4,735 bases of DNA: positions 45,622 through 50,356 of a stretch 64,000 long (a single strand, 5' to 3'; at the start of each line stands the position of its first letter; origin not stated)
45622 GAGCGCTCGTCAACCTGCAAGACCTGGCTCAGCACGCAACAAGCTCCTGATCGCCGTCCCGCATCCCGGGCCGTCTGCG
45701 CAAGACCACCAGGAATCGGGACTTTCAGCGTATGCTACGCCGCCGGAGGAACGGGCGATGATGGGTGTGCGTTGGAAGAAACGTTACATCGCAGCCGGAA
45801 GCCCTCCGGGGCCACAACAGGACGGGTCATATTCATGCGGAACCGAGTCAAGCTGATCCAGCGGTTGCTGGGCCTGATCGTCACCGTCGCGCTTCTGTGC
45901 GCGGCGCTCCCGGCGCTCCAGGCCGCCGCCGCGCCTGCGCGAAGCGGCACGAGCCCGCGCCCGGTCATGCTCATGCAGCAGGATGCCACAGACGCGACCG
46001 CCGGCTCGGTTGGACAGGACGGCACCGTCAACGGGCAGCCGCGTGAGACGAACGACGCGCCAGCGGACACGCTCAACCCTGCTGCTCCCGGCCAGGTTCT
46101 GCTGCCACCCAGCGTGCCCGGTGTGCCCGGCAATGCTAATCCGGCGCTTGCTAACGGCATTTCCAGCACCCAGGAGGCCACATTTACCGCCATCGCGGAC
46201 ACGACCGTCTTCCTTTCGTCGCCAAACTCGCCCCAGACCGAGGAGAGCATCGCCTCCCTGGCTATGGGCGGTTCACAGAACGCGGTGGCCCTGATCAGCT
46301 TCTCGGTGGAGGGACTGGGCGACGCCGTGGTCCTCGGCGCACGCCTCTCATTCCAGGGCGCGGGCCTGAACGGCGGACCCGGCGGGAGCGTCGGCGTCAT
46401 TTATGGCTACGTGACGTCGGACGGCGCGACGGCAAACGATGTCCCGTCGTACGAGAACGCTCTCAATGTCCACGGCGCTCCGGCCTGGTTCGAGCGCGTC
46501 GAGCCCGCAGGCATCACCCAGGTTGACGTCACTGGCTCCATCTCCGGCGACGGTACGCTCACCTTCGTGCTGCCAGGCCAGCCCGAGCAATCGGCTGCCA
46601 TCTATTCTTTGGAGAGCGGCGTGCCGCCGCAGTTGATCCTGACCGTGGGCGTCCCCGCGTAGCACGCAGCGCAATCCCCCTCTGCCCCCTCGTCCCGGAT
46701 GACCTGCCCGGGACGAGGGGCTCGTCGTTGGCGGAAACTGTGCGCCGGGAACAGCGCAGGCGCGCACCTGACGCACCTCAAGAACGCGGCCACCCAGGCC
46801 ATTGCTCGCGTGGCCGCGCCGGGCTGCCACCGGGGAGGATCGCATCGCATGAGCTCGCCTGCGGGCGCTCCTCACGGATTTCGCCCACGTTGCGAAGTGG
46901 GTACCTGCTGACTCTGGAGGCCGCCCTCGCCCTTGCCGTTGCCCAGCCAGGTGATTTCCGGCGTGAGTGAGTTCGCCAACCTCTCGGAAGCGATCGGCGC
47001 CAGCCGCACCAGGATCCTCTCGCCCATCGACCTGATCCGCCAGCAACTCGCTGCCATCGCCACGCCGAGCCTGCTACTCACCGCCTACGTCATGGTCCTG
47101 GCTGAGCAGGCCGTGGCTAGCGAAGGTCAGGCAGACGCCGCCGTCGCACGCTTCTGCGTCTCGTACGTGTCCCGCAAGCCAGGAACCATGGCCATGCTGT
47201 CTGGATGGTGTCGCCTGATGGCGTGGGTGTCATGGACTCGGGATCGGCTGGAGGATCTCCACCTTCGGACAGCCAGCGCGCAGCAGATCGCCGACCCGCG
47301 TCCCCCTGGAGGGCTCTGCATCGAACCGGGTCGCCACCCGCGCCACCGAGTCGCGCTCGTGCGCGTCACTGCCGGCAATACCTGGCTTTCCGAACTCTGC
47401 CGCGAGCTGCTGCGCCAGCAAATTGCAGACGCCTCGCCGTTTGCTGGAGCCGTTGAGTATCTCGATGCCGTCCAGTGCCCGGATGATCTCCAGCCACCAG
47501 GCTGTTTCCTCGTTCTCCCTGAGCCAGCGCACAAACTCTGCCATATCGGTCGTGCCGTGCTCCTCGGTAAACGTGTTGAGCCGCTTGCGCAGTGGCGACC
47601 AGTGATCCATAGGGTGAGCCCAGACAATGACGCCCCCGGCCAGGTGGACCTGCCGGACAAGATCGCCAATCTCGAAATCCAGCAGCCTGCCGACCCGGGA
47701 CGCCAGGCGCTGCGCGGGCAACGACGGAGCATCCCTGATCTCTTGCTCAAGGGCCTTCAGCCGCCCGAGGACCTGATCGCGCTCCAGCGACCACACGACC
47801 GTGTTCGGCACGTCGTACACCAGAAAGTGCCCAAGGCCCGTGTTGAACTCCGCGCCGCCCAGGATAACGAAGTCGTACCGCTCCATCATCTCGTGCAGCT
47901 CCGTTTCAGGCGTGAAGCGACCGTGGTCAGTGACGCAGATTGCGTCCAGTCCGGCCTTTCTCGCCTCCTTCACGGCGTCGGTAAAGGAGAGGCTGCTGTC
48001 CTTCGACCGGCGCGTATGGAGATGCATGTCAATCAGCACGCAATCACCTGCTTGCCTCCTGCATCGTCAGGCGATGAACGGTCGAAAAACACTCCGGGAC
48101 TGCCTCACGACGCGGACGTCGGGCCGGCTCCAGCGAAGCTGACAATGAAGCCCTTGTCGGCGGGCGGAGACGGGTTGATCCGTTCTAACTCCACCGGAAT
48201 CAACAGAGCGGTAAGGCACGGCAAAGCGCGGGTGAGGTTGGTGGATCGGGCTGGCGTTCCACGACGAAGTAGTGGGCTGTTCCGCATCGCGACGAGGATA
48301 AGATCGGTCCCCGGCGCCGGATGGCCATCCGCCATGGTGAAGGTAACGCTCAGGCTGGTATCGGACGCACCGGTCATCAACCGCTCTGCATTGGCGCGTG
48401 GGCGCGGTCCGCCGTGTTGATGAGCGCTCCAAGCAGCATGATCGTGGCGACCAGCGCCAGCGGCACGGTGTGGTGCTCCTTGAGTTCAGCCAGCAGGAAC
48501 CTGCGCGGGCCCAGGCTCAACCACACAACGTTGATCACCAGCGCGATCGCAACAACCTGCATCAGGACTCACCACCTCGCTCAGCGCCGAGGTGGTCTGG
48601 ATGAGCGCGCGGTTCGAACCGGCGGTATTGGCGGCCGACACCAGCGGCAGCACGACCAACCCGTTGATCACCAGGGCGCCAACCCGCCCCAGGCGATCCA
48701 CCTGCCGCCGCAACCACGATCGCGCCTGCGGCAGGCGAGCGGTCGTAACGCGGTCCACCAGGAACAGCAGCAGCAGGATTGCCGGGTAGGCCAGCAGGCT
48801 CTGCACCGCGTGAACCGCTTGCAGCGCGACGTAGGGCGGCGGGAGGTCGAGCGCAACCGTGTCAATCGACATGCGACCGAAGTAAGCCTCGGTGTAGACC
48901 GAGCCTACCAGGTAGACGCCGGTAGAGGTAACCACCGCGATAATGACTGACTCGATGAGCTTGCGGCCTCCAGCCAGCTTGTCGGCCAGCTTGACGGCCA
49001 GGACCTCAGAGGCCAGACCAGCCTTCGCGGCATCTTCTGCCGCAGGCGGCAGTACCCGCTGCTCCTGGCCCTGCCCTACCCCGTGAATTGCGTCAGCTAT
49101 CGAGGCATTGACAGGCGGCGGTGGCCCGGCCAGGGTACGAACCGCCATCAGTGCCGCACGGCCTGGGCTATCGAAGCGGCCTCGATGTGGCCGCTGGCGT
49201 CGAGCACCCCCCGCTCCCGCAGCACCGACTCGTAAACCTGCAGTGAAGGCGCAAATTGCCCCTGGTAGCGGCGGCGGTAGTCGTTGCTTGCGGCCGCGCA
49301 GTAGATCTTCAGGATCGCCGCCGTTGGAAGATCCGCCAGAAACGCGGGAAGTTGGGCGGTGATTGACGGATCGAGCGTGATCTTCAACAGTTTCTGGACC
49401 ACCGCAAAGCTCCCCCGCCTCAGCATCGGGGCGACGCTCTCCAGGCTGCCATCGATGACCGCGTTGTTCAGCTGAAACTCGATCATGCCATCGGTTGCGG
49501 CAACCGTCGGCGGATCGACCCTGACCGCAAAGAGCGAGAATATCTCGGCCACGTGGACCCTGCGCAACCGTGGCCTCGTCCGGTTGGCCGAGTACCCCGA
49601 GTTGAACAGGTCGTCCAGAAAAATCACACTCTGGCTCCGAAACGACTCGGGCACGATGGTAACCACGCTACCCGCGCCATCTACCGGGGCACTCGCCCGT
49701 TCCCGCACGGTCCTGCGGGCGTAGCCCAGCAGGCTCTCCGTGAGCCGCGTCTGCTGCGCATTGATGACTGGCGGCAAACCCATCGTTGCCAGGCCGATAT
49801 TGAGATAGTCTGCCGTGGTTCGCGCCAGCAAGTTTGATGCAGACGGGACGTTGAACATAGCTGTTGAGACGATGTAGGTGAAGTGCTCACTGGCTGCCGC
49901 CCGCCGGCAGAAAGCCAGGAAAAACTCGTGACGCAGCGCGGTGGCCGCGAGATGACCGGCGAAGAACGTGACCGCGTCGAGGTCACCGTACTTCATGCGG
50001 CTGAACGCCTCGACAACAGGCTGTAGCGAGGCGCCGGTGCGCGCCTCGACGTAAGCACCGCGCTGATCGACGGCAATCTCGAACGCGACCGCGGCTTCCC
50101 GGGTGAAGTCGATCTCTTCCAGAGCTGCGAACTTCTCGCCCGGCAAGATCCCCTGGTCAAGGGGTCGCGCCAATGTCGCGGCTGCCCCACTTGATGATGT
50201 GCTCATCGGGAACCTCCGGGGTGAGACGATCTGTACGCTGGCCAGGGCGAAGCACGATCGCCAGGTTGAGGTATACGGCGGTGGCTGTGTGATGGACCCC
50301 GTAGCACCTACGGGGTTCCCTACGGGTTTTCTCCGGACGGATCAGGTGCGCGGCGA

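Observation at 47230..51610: Tandem paralogous genes with a divergent type I PRTase motif, co-oriented with two orphan membrane proteins and a PHP phosphoesterase: candidate nucleoside-like-metabolite module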

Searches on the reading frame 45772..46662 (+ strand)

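Call 74: search_protein_families(library=pfam, proteins=[window:45772-46662:+], max_evalue=0.01)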
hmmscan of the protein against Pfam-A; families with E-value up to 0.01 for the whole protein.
window:45772-46662:+ (296 aa): 1 family
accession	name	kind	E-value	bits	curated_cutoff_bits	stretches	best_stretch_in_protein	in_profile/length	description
PF23993.1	DUF7311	-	0.0026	18.8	27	0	32-57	5-30/150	Domain of unknown function (DUF7311)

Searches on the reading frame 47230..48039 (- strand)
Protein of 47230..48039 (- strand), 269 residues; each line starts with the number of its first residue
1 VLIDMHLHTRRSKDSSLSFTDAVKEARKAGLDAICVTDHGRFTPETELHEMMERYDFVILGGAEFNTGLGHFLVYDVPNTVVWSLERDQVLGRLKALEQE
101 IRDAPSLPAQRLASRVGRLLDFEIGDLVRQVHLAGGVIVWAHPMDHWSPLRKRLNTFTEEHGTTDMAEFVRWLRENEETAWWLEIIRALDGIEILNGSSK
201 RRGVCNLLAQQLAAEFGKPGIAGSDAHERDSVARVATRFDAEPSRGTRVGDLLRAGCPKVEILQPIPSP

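Call 3: search_protein_families(library=pfam, proteins=[window:47230-48039:-], max_evalue=1)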
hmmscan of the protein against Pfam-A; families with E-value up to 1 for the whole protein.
window:47230-48039:- (269 aa): 3 families
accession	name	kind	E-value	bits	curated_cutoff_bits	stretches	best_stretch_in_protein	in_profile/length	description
PF13263.12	PHP_C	-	1.9e-11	43.7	21.3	1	206-245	4-42/56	PHP-associated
PF02811.25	PHP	-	1.5e-09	38.9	26.4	1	4-66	1-64/164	PHP domain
PF19799.5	DUF6282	-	0.0019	18.4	26.8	1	2-77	2-78/196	Family of unknown function (DUF6282)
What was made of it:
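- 47230..48039 (-): PHP-family metal-dependent phosphoesterase, 269 aa (PHP + PHP_C), with the usual metal ligands conserved. Pfam PHP 38.9 bits and PHP_C 43.7 bits (call 3).
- Checked: The PHP gene is 47230-48039(-), with Pfam PHP at 38.9 bits and PHP_C at 43.7 bits (call 3).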

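Call 4: search_protein_families(library=ncbifam, proteins=[window:47230-48039:-], max_evalue=1)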
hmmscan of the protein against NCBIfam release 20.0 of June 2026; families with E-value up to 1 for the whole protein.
window:47230-48039:- (269 aa): 19 families
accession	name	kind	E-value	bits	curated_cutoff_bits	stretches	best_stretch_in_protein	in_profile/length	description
NF038032.1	CehA_McbA_metalo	domain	1.2e-19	70.9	80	1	3-239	5-195/315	CehA/McbA family metallohydrolase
NF047791.1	RNaseRnm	equivalog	2.4e-06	27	375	1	1-55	1-54/275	RNase RNM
NF006702.0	PRK09248.1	domain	3.1e-06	26.9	264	1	2-44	4-46/246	PHP domain-containing protein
NF045780.1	TrlF_fam_ATP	equivalog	6e-06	25.3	350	1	4-233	9-240/944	TrlF family AAA-like ATPase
NF005596.0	PRK07328.1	subfamily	1.5e-05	24.6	202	1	1-41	2-42/269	histidinol-phosphatase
NF041577.1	nside_bi_sphtase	equivalog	1.8e-05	24.1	400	1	3-66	4-66/276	3',5'-nucleoside bisphosphate phosphatase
TIGR01856.1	hisJ_fam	subfamily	0.00012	21.9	90.2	1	3-41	1-39/252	histidinol-phosphatase HisJ family protein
NF041661.1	Cycl_ph_dihydrol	equivalog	0.00015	21.2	500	1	4-65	1-61/259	phosphoribosyl 1,2-cyclic phosphate 1,2-diphosphodiesterase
NF004086.0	PRK05588.1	equivalog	0.00022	21.3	321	1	3-39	2-37/255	histidinol phosphate phosphatase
TIGR01405.1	polC_Gram_pos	equivalog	0.00058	17.7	1043.45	1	3-65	105-168/1211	DNA polymerase III subunit alpha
NF004981.0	PRK06361.1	equivalog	0.00059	19.3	117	1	3-52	2-50/217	histidinol phosphate phosphatase domain-containing protein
NF001688.0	PRK00448.1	equivalog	0.00059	17.5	873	1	3-67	339-404/1445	PolC-type DNA polymerase III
NF005298.0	PRK06826.1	equivalog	0.0088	13.7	1260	1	3-42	6-46/1151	DNA polymerase III subunit alpha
NF005996.1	PRK08123.1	equivalog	0.013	14.8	133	0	4-42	2-41/262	histidinol-phosphatase HisJ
NF006251.0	PRK08392.1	equivalog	0.014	14.9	212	1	3-52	2-50/216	hypothetical protein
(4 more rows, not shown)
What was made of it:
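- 47230..48039 (-): NCBIfam CehA/McbA metallohydrolase 70.9 bits, cutoff 80 (call 4).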

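Call 6: search_protein_families(library=padloc, proteins=[window:47230-48039:-], max_evalue=1)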
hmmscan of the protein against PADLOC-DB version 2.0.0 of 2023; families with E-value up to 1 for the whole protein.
window:47230-48039:- (269 aa): 2 families
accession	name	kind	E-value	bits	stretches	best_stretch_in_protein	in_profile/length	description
PDLC04680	PDC-M49A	-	4.5e-06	23.5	1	3-76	4-79/674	-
PDLC04678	PDC-M49A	-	0.0054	13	1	3-71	5-76/681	-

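Call 47: search_solved_structures(query=window:47230-48039:-, max_evalue=0.01, show_alignments=2)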
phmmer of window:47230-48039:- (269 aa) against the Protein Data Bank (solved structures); distinct sequences matched with E-value up to 0.01: 1.
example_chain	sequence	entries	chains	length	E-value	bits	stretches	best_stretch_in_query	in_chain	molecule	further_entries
9etk_A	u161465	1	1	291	0.0012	21.4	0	1-117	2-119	Metal-dependent phosphoesterases (PHP family)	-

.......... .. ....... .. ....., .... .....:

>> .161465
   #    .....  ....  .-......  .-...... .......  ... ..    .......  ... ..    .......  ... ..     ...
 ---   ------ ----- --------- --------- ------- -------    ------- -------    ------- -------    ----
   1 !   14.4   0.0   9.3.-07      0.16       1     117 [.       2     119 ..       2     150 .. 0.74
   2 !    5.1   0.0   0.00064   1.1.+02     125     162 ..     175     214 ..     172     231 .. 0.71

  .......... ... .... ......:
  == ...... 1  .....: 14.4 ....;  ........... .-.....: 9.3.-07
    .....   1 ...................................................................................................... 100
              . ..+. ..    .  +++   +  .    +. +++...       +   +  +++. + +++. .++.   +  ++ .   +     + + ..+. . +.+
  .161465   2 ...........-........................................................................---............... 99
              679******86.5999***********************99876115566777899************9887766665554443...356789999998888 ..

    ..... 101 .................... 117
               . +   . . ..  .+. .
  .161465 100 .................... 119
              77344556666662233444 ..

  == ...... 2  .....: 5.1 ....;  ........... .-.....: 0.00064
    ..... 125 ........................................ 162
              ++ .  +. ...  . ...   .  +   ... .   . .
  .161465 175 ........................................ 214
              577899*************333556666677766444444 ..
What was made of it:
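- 47230..48039 (-): Nearest solved structure is 9etk_A, a PHP phosphoesterase, E 1e-3 (call 47).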

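Call 86: find_related_loci(query=A3, collection=metagenome_contigs, flank=6000)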
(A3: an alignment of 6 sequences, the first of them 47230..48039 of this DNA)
Query A3 (269 aa) in metagenome_contigs; peptide patterns used: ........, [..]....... (x = any residue, [..] = any of these).
110 stretches matched a pattern; 11 encode a relative of the query (tblastn E <= 1e-3); 11 distinct loci.
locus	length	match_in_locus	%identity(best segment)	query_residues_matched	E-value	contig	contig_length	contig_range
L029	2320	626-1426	74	1-267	4e-134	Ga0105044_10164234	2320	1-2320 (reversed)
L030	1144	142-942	72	1-267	4e-134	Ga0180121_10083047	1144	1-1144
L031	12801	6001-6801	69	1-267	3e-120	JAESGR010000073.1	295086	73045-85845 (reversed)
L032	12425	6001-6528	29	1-239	3e-19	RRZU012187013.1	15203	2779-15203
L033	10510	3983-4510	27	1-239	1e-17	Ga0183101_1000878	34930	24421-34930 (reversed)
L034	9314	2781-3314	30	1-240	6e-17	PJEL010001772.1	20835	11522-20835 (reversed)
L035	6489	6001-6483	28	1-227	8e-15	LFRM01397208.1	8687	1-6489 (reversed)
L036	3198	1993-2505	26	1-237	6e-15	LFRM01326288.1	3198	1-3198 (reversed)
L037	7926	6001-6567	28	1-253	9e-15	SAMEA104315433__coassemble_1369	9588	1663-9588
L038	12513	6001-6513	27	1-237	2e-14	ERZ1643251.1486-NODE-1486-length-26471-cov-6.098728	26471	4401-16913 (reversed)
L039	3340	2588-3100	25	1-237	5e-14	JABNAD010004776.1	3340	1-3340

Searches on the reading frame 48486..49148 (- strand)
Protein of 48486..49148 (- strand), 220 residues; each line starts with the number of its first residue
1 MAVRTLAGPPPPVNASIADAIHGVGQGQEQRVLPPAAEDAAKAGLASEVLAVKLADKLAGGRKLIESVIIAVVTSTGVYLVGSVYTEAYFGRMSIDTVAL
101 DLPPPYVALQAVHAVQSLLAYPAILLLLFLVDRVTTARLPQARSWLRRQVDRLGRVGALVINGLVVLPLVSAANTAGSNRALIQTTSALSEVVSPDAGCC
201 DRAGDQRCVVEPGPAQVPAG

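Call 3: search_protein_families(library=pfam, proteins=[window:48486-49148:-], max_evalue=1)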
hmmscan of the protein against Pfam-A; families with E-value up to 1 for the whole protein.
window:48486-49148:- (220 aa): 1 family
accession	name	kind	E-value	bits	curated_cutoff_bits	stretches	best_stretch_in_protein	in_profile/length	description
PF04332.21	DUF475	-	0.021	15.1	27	1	65-178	24-137/293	Protein of unknown function (DUF475)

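Call 4: search_protein_families(library=ncbifam, proteins=[window:48486-49148:-], max_evalue=1)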
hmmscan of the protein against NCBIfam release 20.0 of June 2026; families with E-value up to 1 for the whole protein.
window:48486-49148:- (220 aa): 1 family
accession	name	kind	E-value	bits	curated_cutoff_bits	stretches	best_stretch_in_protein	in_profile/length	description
NF010614.0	PRK14013.1-4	equivalog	0.064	12.3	495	1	67-167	75-176/357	hypothetical protein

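Call 6: search_protein_families(library=padloc, proteins=[window:48486-49148:-], max_evalue=1)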
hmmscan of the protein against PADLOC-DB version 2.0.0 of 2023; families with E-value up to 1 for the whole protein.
window:48486-49148:- (220 aa): 0 families

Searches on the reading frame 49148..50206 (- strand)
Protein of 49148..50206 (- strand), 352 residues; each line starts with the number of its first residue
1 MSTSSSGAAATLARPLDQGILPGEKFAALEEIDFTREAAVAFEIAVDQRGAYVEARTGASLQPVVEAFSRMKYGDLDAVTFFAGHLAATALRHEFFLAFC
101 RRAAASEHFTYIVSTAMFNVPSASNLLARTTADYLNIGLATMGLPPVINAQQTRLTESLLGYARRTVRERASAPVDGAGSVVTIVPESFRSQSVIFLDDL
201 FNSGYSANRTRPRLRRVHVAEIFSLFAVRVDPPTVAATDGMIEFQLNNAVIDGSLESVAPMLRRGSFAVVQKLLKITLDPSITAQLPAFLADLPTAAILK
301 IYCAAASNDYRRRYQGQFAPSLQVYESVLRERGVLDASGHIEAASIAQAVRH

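Call 3: search_protein_families(library=pfam, proteins=[window:49148-50206:-], max_evalue=1)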
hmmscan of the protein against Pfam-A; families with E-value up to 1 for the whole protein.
window:49148-50206:- (352 aa): 1 family
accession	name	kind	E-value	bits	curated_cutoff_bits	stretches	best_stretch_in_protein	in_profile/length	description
PF15610.12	PRTase_3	-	2.8e-06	27.3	28.7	1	66-312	21-253/264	PRTase ComF-like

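Call 4: search_protein_families(library=ncbifam, proteins=[window:49148-50206:-], max_evalue=1)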
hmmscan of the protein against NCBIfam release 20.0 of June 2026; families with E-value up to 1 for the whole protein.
window:49148-50206:- (352 aa): 0 families

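Call 6: search_protein_families(library=padloc, proteins=[window:49148-50206:-], max_evalue=1)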
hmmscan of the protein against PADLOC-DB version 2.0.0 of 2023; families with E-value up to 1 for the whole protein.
window:49148-50206:- (352 aa): 0 families
